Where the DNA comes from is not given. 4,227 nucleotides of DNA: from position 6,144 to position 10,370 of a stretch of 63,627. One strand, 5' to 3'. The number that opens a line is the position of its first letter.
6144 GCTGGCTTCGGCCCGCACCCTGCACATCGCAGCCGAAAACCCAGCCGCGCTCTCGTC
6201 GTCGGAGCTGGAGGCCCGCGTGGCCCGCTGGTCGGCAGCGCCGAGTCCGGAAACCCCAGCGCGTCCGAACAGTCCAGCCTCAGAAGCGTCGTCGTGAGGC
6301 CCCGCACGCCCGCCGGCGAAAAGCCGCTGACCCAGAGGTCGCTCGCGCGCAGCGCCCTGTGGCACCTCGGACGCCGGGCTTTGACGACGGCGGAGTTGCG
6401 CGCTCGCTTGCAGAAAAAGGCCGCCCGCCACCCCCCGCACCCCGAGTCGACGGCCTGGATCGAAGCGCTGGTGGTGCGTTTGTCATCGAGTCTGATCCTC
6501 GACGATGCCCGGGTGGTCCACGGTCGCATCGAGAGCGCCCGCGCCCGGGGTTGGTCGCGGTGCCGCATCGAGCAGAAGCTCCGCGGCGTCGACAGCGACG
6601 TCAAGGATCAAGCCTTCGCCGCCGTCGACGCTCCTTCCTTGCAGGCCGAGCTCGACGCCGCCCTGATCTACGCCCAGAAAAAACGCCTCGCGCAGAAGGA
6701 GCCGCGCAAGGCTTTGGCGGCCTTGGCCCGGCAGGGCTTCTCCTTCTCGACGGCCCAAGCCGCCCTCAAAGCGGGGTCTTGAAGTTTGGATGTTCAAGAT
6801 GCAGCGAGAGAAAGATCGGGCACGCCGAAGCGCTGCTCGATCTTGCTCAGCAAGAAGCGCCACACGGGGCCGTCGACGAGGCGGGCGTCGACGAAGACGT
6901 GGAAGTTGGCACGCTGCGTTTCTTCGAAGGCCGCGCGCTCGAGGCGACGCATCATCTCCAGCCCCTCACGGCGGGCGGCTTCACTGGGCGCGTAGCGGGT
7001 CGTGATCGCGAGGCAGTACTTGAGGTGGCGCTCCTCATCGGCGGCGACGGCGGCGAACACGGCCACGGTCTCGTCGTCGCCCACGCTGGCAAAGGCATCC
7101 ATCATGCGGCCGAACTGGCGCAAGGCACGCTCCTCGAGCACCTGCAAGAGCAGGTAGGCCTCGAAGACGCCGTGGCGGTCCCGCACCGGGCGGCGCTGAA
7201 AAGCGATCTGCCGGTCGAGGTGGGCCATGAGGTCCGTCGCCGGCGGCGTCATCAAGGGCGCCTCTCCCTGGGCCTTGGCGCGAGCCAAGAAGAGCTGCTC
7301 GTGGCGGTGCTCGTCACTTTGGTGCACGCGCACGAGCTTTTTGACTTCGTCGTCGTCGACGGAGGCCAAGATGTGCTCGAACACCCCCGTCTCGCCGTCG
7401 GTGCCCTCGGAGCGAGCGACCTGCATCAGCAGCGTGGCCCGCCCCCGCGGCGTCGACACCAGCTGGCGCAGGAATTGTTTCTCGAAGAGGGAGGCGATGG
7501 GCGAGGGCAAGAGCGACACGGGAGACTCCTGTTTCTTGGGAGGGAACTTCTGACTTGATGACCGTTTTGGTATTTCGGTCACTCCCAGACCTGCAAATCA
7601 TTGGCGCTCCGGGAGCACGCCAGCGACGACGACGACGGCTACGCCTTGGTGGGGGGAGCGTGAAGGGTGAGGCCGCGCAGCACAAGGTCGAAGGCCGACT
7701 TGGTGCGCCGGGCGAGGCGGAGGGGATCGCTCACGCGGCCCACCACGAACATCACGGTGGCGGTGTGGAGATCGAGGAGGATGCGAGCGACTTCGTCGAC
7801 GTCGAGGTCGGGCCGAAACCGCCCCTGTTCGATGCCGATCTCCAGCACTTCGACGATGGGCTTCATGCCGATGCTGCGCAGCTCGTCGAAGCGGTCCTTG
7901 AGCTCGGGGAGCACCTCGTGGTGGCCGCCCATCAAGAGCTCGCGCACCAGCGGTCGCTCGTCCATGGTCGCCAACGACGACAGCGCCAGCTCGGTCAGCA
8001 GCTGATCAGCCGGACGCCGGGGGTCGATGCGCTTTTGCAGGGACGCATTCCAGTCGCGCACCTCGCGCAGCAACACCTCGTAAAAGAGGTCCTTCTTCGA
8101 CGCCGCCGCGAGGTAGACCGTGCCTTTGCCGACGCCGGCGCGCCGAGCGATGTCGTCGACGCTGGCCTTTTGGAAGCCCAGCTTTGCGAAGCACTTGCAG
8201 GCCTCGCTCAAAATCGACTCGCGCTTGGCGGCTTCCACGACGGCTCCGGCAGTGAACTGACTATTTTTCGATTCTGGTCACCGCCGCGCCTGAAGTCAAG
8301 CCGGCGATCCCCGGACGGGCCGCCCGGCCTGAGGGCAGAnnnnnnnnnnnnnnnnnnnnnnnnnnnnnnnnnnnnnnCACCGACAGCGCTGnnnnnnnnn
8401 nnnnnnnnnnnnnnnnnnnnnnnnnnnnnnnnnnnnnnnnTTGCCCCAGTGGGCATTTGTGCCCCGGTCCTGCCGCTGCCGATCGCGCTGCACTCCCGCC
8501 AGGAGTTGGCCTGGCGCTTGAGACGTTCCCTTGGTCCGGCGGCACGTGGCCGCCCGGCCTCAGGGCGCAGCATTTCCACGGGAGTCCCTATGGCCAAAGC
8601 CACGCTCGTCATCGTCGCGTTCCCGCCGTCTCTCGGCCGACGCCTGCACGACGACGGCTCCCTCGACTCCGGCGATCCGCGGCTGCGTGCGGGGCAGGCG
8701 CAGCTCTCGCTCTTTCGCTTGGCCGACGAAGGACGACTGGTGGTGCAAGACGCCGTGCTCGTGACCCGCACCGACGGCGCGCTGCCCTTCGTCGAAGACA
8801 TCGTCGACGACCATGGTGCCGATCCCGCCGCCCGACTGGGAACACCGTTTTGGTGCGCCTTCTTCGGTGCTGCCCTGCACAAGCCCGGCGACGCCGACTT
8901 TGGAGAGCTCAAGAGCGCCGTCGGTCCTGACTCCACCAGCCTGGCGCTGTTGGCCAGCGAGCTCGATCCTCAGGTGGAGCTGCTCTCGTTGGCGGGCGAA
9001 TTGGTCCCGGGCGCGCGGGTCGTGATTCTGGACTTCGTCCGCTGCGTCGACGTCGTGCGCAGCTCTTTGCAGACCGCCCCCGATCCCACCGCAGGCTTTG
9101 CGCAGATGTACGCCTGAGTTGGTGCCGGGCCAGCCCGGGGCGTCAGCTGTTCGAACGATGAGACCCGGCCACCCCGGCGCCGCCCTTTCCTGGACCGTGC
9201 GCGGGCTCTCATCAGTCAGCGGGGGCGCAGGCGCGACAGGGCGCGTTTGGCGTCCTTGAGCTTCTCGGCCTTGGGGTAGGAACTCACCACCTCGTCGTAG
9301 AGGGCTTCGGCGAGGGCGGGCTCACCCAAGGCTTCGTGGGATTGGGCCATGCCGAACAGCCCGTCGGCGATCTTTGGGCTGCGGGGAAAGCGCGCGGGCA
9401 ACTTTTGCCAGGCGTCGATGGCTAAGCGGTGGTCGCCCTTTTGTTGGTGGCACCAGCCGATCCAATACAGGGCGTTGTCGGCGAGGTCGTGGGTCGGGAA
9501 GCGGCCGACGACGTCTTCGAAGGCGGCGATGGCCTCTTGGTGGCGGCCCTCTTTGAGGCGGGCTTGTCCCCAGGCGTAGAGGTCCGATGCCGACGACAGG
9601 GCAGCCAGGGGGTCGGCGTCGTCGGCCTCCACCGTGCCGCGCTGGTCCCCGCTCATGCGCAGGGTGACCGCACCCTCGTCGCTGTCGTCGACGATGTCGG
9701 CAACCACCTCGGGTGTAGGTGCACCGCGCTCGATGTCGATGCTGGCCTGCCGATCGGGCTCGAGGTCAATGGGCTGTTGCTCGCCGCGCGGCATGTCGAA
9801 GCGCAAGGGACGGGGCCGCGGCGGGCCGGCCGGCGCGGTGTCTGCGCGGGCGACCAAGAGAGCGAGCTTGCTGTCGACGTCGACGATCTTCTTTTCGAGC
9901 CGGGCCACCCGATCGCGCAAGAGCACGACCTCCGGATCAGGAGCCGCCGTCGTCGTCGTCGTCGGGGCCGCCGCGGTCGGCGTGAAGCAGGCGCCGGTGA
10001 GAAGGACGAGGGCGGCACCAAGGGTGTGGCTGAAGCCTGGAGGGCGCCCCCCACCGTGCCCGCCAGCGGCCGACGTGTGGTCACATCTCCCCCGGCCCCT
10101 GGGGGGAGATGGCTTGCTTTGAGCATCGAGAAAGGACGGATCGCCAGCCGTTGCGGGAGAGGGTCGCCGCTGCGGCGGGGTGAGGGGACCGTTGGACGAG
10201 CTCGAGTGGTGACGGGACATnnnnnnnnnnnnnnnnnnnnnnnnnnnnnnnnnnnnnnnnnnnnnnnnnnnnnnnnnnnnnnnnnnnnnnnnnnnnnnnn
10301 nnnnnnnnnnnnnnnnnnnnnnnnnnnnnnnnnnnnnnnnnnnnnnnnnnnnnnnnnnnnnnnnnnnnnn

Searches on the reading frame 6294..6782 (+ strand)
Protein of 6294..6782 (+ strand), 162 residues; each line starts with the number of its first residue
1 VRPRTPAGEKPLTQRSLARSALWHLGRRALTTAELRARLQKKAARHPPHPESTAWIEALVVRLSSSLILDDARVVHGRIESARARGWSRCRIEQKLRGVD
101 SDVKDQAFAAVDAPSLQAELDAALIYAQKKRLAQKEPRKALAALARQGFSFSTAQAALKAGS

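Call 61: search_protein_families(library=pfam, proteins=[window:6294-6782:+], max_evalue=0.001)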
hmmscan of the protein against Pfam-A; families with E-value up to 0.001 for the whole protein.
window:6294-6782:+ (162 aa): 1 family
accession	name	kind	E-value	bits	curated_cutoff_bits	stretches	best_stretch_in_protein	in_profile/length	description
PF21982.2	RecX_HTH1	-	0.00014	22.2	26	0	20-42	4-26/40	RecX, first three-helix domain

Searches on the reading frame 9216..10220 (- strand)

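Call 61: search_protein_families(library=pfam, proteins=[window:9216-10220:-], max_evalue=0.001)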
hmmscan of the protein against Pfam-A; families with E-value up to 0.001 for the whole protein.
window:9216-10220:- (334 aa): 10 families
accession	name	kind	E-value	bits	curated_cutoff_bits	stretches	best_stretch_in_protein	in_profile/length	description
PF13174.12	TPR_6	-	2.8e-18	65.7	26.3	1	250-281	2-33/33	Tetratricopeptide repeat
PF07719.23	TPR_2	-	4.2e-13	48.7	27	0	213-242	3-32/34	Tetratricopeptide repeat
PF13432.12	TPR_16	-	5.8e-12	46.3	32.7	2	215-282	1-65/65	Tetratricopeptide repeat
PF00515.34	TPR_1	-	1.1e-10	41.3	27.8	0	250-273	3-26/34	Tetratricopeptide repeat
PF13428.12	TPR_14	-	4.3e-10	39.7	23.5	0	287-320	3-36/44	Tetratricopeptide repeat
PF13424.12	TPR_12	-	5.8e-09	36.5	30.1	1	216-270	8-67/77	Tetratricopeptide repeat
PF13181.12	TPR_8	-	1.1e-07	31.8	25.7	0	218-243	8-33/34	Tetratricopeptide repeat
PF14559.12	TPR_19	-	2e-07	31.7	25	1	222-285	2-62/68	Tetratricopeptide repeat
PF13525.12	YfiO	-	1.6e-06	28.4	25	0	247-321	4-78/203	Outer membrane lipoprotein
PF12895.13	ANAPC3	-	0.00026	21.7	27.2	0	248-304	23-75/82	Anaphase-promoting complex, cyclosome, subunit 3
